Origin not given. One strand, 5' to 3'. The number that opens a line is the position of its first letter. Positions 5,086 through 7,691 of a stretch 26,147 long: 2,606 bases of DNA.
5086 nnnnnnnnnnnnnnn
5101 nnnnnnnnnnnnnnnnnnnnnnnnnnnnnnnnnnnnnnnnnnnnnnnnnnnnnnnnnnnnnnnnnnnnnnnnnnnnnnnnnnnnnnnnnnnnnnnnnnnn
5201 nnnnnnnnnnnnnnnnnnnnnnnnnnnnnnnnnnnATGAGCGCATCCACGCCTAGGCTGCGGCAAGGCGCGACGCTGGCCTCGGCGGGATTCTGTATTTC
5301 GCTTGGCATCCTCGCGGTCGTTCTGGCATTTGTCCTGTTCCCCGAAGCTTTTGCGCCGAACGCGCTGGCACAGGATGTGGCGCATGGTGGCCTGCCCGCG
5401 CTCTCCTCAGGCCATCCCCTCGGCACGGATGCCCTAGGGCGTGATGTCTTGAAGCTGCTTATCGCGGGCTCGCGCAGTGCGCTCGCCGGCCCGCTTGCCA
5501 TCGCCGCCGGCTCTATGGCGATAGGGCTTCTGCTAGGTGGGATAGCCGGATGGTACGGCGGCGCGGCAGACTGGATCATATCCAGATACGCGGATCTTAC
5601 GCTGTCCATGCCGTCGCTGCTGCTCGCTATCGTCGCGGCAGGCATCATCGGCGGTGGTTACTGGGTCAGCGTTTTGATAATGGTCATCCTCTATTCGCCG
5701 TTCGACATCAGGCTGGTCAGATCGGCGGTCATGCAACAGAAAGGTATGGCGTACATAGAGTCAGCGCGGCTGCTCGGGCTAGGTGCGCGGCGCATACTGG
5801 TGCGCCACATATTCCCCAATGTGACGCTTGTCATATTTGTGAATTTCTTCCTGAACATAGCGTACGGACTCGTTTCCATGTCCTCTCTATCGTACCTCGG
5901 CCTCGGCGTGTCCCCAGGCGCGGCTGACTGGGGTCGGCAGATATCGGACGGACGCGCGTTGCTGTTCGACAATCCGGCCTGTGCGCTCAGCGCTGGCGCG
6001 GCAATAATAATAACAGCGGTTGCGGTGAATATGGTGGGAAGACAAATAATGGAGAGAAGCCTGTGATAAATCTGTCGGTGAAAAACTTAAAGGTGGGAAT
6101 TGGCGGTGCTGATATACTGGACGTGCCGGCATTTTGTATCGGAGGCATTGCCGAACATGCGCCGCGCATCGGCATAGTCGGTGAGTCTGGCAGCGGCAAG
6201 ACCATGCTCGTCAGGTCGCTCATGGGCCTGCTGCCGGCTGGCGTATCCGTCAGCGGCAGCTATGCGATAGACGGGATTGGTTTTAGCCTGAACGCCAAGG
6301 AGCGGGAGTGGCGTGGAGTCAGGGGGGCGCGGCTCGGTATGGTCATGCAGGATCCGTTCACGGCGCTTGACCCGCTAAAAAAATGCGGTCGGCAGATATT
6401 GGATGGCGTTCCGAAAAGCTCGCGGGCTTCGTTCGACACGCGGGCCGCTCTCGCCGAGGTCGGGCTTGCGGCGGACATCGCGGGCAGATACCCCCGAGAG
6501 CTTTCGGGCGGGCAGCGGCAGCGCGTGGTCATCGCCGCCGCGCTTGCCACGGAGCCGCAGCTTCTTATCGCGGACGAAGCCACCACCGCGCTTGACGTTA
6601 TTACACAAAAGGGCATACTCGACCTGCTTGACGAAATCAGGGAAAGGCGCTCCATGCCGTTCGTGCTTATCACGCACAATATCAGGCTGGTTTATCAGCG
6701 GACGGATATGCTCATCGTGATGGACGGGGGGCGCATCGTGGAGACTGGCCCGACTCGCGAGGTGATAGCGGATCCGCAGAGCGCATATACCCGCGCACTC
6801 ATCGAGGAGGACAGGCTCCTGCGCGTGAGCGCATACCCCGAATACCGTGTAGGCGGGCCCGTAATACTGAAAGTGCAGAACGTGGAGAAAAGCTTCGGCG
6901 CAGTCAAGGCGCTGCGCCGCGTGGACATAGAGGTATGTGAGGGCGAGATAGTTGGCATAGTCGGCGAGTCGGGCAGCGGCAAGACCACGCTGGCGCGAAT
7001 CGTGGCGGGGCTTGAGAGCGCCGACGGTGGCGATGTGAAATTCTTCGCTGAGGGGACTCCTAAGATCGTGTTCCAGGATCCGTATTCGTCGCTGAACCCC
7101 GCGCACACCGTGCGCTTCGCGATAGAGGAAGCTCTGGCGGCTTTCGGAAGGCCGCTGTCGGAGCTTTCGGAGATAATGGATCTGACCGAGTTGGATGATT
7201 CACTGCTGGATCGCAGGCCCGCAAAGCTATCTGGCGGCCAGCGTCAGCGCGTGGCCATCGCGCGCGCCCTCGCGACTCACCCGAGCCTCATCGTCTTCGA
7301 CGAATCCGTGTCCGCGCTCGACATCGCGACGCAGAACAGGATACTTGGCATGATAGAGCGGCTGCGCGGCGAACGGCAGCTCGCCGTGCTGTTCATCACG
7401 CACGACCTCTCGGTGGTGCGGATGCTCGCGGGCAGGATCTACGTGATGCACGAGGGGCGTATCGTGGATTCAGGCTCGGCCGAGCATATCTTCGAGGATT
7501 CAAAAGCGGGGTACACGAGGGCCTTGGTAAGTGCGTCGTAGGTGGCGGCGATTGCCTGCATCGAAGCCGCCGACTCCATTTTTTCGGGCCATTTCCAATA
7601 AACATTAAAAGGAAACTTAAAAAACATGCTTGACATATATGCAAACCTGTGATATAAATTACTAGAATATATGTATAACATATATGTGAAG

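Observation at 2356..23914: Candidate undescribed extracellular thiol-peptide scavenging system: Trx-like surface proteins, M1 aminopeptidases, peptide ABC importer and cystine-type symporter under one operator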

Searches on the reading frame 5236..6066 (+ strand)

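Call 3: search_protein_families(library=pfam, proteins=[window:5236-6066:+])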
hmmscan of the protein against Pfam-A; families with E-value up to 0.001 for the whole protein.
window:5236-6066:+ (276 aa): 1 family
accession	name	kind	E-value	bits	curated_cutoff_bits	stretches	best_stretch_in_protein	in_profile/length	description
PF00528.27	BPD_transp_1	-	3.5e-26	92.5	26.4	1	97-269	1-172/184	Binding-protein-dependent transport system inner membrane component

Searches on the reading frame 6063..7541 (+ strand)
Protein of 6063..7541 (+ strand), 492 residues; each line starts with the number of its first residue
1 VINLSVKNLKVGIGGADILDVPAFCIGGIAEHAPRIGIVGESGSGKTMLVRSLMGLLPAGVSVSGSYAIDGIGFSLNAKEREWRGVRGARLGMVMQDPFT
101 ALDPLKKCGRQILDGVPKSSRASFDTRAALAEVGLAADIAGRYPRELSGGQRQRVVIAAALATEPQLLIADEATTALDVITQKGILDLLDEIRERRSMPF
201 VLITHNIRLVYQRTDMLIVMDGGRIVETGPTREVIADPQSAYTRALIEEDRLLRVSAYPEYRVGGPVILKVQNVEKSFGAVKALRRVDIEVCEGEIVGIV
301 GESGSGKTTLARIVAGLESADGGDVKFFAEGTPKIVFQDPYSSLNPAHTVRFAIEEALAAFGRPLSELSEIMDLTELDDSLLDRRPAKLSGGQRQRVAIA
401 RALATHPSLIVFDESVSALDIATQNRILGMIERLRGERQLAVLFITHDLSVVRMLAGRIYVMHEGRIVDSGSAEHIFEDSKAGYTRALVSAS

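Call 3: search_protein_families(library=pfam, proteins=[window:6063-7541:+])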
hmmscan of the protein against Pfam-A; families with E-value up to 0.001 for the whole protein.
window:6063-7541:+ (492 aa): 22 families
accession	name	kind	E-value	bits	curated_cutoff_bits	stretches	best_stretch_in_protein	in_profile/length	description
PF00005.33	ABC_tran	-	1.3e-48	165.5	25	2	284-415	1-135/137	ABC transporter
PF02463.25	SMC_N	-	9.7e-12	45.2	40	1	388-448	136-200/220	RecF/RecN/SMC N terminal domain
PF13191.12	AAA_16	-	1.3e-10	42.5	32.6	1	291-434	19-159/167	AAA ATPase domain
PF13401.12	AAA_22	-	1.9e-10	41.6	27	1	37-204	9-122/130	AAA domain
PF05729.18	NACHT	-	1.5e-06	28.6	26.7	0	38-60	5-27/167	NACHT domain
PF13304.12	AAA_21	-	3.2e-06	27.9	27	0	383-452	232-303/304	AAA domain, putative AbiEii toxin, Type IV TA system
PF00931.28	NB-ARC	-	3.3e-06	27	23.5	0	290-314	14-38/248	NB-ARC domain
PF19993.5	DO-GTPase2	-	5.7e-06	26.6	27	0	36-64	3-31/226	Double-GTPase 2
PF20720.3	nSTAND3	-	2.4e-05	24.5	27.2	0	295-315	18-38/155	Novel STAND NTPase 3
PF00004.35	AAA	-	2.7e-05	25.1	21.2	0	299-336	3-35/131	ATPase family associated with various cellular activities (AAA)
PF03205.20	MobB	-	3.1e-05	24.3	26.6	0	36-57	2-23/133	Molybdopterin guanine dinucleotide synthesis protein B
PF13476.12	AAA_23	-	6.1e-05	24.2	27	0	278-311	10-36/201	AAA domain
PF08352.17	oligo_HPY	-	7.5e-05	23.5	27.1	0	226-248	1-23/65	Oligopeptide/dipeptide transporter, C-terminal region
PF13238.12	AAA_18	-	8.5e-05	23.4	29.4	0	297-317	1-21/128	AAA domain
PF01078.27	Mg_chelatase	-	9.5e-05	22.3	20.3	0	37-59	26-48/207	Magnesium chelatase, subunit ChlI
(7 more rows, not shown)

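Call 9: search_protein_families(library=ncbifam, proteins=[window:6063-7541:+], max_evalue=0.01)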
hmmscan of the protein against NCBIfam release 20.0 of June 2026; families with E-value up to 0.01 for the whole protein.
window:6063-7541:+ (492 aa): 205 families (the best 25 are shown)
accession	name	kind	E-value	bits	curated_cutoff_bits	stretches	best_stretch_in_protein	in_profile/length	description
NF011713.0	PRK15134.1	equivalog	2.7e-94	316.7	834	1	35-490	37-527/529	microcin C ABC transporter ATP-binding protein YejF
TIGR02770.1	nickel_nikD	equivalog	8.1e-94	313.3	318.7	2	36-248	15-227/230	nickel import ATP-binding protein NikD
TIGR02769.1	nickel_nikE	equivalog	7.2e-91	304.3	332.55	2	281-475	24-237/265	nickel import ATP-binding protein NikE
NF008453.0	PRK11308.1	subfamily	7.1e-90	301.6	408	2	279-491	33-264/334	dipeptide ABC transporter ATP-binding protein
NF007739.0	PRK10419.1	subfamily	5.4e-89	298.3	354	2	280-473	24-236/268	nickel ABC transporter ATP-binding protein NikE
NF047576.1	opine_ATP_CntF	equivalog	1.7e-88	296.3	385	3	35-251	32-254/264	staphylopine uptake ABC transporter ATP-binding protein CntF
NF047578.1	opine_ATP_CntD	equivalog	4.6e-87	291.6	380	3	35-250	32-253/266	staphylopine uptake ABC transporter ATP-binding protein CntD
NF011659.0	PRK15079.1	equivalog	7.7e-87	291.1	540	2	280-491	36-267/334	murein tripeptide/oligopeptide ABC transporter ATP binding protein OppF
NF043079.1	MMSYN1_0167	equivalog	2.5e-85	287.3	740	3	79-247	296-471/561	oligopeptide ABC transporter ATP-binding protein OppD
NF008246.0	PRK11022.1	equivalog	2e-84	283.4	541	3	30-248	30-255/326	dipeptide ABC transporter ATP-binding protein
NF007613.0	PRK10261.1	equivalog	2.8e-77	260.6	1077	2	36-247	45-269/623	glutathione ABC transporter ATP-binding protein GsiA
NF043078.1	MMSYN1_0168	equivalog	4.6e-77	260.1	800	4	382-491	487-596/649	oligopeptide ABC transporter ATP-binding protein OppF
TIGR04521.1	ECF_ATPase_2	equivalog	7.3e-77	258.2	330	2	280-481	17-237/279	energy-coupling factor transporter ATPase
NF007010.1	PRK09473.1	subfamily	3.5e-76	256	575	3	31-248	29-252/318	oligopeptide ABC transporter ATP-binding protein OppD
NF043071.1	DppF_dipep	equivalog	3e-75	253.7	660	2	280-491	35-265/331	dipeptide ABC transporter ATP-binding subunit DppF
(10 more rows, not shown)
